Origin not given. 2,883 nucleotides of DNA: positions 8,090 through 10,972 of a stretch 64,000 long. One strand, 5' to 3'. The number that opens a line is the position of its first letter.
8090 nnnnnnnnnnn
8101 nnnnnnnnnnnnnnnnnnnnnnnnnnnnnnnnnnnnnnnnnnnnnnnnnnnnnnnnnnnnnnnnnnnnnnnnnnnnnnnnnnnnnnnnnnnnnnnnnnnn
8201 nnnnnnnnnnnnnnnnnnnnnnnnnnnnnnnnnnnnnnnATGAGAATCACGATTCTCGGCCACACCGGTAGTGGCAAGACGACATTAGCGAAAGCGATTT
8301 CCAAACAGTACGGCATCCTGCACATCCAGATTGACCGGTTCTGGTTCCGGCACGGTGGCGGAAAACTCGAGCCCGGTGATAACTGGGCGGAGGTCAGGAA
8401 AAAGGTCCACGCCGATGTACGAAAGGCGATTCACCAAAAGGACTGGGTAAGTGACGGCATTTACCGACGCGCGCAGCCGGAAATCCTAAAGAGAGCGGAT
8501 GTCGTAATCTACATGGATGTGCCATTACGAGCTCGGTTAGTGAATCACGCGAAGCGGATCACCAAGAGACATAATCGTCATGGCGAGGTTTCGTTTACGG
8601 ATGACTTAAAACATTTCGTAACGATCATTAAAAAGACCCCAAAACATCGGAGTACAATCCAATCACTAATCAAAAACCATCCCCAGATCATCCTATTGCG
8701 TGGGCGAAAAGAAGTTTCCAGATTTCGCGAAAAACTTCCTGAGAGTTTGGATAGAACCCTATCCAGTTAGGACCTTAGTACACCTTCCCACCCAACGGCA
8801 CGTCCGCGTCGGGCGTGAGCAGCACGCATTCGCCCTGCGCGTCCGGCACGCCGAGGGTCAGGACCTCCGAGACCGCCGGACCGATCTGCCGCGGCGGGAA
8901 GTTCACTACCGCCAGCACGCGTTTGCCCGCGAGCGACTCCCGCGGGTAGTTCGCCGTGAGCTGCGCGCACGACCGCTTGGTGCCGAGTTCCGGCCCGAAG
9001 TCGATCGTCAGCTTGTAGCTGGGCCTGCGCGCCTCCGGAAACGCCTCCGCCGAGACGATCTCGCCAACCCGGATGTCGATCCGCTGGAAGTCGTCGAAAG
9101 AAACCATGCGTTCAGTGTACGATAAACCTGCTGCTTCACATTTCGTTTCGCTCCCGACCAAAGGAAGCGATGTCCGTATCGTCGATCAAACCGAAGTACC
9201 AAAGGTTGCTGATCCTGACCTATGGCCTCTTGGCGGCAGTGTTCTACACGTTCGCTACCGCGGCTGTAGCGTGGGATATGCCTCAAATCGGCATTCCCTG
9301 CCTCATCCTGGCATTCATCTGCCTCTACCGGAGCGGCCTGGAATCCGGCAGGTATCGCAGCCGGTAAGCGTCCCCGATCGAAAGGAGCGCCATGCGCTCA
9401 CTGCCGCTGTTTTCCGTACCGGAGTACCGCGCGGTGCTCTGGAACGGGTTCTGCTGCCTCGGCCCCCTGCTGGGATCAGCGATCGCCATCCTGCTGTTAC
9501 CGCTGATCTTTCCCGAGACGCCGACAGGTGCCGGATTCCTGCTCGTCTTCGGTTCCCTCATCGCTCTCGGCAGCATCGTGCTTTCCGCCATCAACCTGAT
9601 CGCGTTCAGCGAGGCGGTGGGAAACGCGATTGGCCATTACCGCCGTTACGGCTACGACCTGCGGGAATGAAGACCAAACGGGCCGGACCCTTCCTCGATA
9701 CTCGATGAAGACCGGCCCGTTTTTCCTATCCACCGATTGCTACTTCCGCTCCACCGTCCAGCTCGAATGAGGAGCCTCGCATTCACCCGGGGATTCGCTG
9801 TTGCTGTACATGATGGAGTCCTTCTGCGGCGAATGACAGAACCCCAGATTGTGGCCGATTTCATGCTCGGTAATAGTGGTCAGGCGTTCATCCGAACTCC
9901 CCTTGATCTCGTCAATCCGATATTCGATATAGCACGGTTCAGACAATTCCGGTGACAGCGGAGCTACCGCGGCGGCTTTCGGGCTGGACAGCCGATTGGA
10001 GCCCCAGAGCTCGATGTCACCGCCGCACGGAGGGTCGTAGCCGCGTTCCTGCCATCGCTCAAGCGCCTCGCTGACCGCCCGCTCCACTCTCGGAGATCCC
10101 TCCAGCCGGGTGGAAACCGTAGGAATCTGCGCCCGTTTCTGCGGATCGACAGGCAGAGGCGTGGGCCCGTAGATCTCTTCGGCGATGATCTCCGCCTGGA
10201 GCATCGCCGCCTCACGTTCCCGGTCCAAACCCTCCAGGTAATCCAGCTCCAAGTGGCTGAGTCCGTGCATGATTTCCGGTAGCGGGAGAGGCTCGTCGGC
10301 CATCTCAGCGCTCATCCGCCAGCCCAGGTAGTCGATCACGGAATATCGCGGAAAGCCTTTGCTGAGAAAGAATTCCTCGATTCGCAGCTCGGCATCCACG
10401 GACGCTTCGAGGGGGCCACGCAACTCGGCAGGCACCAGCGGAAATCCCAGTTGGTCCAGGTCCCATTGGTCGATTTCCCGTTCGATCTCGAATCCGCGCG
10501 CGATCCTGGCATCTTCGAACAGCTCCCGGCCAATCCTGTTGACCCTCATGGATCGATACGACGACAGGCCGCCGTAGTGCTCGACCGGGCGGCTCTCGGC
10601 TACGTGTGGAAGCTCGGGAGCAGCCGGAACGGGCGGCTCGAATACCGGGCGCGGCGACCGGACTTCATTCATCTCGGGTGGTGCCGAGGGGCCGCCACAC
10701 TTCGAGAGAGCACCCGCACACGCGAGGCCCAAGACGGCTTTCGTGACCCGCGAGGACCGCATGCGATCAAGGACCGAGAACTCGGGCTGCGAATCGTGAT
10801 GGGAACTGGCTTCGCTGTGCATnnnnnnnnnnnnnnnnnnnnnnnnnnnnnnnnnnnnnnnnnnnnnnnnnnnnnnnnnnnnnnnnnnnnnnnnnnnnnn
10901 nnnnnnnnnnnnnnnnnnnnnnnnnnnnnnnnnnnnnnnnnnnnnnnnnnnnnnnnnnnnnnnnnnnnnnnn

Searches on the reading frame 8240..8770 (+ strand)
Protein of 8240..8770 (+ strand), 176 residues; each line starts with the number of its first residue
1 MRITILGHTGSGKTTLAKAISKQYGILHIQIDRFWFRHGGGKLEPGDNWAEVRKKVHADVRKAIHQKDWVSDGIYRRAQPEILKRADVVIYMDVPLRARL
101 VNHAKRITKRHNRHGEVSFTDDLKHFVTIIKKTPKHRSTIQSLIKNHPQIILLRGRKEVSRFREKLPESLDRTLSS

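Call 10: search_protein_families(library=pfam, proteins=[window:8240-8770:+], max_evalue=0.01)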
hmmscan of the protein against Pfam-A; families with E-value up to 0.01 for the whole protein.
window:8240-8770:+ (176 aa): 13 families
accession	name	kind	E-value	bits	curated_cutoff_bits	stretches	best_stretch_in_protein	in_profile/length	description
PF13238.12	AAA_18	-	5.5e-06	27.3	29.4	1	3-113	1-114/128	AAA domain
PF13207.12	AAA_17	-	3.6e-05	24.5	27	1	6-102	1-118/136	AAA domain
PF02224.24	Cytidylate_kin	-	4.6e-05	23.7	26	0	50-115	96-155/211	Cytidylate kinase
PF00005.33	ABC_tran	-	0.0001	23.4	25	1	2-25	13-36/137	ABC transporter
PF13671.12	AAA_33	-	0.0001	23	27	1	5-64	4-63/143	AAA domain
PF00004.35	AAA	-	0.0011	19.9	21.2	1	5-37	3-35/131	ATPase family associated with various cellular activities (AAA)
PF13479.12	AAA_24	-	0.0016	18.8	27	1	2-72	4-59/195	AAA domain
PF01712.25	dNK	-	0.0019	18.4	27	0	3-28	1-26/203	Deoxynucleoside kinase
PF01202.28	SKI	-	0.0041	17.7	22.1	0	10-95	2-94/159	Shikimate kinase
PF00931.28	NB-ARC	-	0.0047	16.7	23.5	1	3-92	21-106/248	NB-ARC domain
PF20720.3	nSTAND3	-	0.0069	16.5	27.2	0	3-24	20-41/155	Novel STAND NTPase 3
PF01935.23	DUF87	-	0.0071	16.9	23.2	0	3-23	26-46/220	Helicase HerA, central domain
PF00406.28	ADK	-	0.0085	16.7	26.8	0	5-30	1-26/151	Adenylate kinase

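Call 65: search_protein_families(library=phrogs, proteins=[window:8240-8770:+], max_evalue=0.001)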
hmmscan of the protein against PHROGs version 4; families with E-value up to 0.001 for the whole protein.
window:8240-8770:+ (176 aa): 6 families
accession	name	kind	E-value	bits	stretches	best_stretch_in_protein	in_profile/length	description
phrog_1815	-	other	2.5e-05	25.6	1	4-29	7-32/197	guanylate kinase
phrog_168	-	DNA, RNA and nucleotide metabolism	0.00012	22.9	0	2-28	44-72/314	clamp loader of DNA polymerase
phrog_2071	-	other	0.0002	22.3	1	5-68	21-84/282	ATPase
phrog_761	-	other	0.00029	21.6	0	3-130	22-174/362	thymidylate kinase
phrog_5846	-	DNA, RNA and nucleotide metabolism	0.00067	20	0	4-32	42-70/380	clamp loader of DNA polymerase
phrog_2107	-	other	0.00079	20.1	0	1-27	4-30/201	thymidylate kinase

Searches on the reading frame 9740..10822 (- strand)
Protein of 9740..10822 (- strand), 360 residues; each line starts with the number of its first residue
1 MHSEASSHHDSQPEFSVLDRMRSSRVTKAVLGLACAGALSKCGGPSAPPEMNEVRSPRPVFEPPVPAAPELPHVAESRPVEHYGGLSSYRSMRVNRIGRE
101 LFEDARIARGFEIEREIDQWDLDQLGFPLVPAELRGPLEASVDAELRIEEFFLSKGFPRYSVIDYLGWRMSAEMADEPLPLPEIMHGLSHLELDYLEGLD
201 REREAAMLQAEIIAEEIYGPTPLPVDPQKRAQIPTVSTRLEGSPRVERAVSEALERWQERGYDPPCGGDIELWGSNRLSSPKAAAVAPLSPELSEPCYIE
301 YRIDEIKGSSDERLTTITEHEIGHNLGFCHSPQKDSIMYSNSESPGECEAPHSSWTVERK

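Call 10: search_protein_families(library=pfam, proteins=[window:9740-10822:-], max_evalue=0.01)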
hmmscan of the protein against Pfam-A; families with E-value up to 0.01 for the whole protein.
window:9740-10822:- (360 aa): 1 family
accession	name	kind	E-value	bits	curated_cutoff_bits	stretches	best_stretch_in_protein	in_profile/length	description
PF00413.30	Peptidase_M10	-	5.7e-07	30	24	1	309-343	103-137/159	Matrixin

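Call 13: find_homologous_proteins(query=window:9740-10822:-)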
Query window:9740-10822:- (360 aa): 2 proteins with E <= 0.001 among 5720 candidates.
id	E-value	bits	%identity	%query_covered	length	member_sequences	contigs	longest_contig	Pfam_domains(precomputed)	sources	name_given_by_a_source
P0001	1.2e-205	701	100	86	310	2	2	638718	PF00413.31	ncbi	ncbi:MAG: matrixin family metalloprotease [Patescibacteria group bacterium]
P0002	1.2e-197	674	83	99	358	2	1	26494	PF00413.31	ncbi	-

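Call 14: find_encoding_contigs(protein=P0002, flank=10000)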
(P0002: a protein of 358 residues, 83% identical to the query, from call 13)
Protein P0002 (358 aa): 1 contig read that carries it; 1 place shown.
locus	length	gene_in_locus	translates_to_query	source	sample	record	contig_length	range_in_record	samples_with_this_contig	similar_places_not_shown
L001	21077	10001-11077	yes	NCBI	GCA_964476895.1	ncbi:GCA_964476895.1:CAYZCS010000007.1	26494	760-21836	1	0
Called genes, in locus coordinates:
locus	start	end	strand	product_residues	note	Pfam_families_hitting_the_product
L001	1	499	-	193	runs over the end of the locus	PF02698:DUF218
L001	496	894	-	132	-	PF04138:GtrA_DPMS_TM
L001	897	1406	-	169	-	PF05239:PRC (faint)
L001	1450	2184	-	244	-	PF01479:S4 (faint), PF01728:FtsJ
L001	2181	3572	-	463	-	PF26549:Tricorn_N (faint), PF07676:PD40 (faint), PF26550:Tricorn_2nd (weak)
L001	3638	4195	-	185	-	PF08207:EFP_N, PF01132:EFP, PF09285:Elong-fact-P_C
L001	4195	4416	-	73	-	PF01084:Ribosomal_S18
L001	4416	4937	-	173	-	PF00436:SSB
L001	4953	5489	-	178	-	PF01250:Ribosomal_S6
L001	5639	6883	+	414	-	PF00196:GerE (faint)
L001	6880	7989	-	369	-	PF01926:MMR_HSR1, PF02421:FeoB_N (weak), PF06071:YchF-GTPase_C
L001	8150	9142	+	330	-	PF01145:Band_7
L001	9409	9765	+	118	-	-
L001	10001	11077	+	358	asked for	PF00413:Peptidase_M10 (weak)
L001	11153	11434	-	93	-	-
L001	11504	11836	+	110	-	PF01588:tRNA_bind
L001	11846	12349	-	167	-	-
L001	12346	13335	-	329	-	PF02899:Phage_int_SAM_1, PF13495:Phage_int_SAM_4 (faint), PF00589:Phage_integrase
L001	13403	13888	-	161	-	-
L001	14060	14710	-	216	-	-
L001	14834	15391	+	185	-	PF14378:PAP2_3 (faint), PF01569:PAP2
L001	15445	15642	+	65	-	-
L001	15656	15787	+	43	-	-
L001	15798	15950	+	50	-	-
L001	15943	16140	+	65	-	-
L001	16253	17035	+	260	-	PF02673:BacA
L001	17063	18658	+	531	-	PF01019:G_glu_transpept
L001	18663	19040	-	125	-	PF09656:PGPGW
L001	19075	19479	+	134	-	PF01476:LysM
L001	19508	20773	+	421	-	PF00675:Peptidase_M16, PF05193:Peptidase_M16_C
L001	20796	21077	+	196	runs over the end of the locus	PF00334:NDK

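Call 15: find_encoding_contigs(protein=P0001, flank=10000)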
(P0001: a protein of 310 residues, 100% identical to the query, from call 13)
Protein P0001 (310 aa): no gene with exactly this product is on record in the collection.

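Call 53: search_protein_families(library=pfam, proteins=[L001:8096-9142:+], max_evalue=0.001)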
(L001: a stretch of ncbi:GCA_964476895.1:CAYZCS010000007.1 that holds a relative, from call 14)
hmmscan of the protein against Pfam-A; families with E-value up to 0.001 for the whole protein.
L001:8096-9142:+ (348 aa): 1 family
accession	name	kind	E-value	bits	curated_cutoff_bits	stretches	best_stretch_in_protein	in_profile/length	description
PF01145.31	Band_7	-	4.6e-13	50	23.6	1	58-301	3-175/176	SPFH domain / Band 7 family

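Call 57: search_protein_families(library=ncbifam, proteins=[window:9740-10822:-], max_evalue=0.01)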
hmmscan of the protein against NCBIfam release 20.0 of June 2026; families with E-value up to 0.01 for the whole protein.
window:9740-10822:- (360 aa): 2 families
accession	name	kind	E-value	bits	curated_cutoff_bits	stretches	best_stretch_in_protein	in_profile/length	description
NF041905.1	MXAN_2677_2678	equivalog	0.00078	18.5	250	1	318-347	188-216/283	myxosortase-dependent metalloprotease, MXAN_2677/MXAN_2678 family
NF033823.0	archmetzin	subfamily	0.0045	17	145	1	310-340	118-148/170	archaemetzincin family Zn-dependent metalloprotease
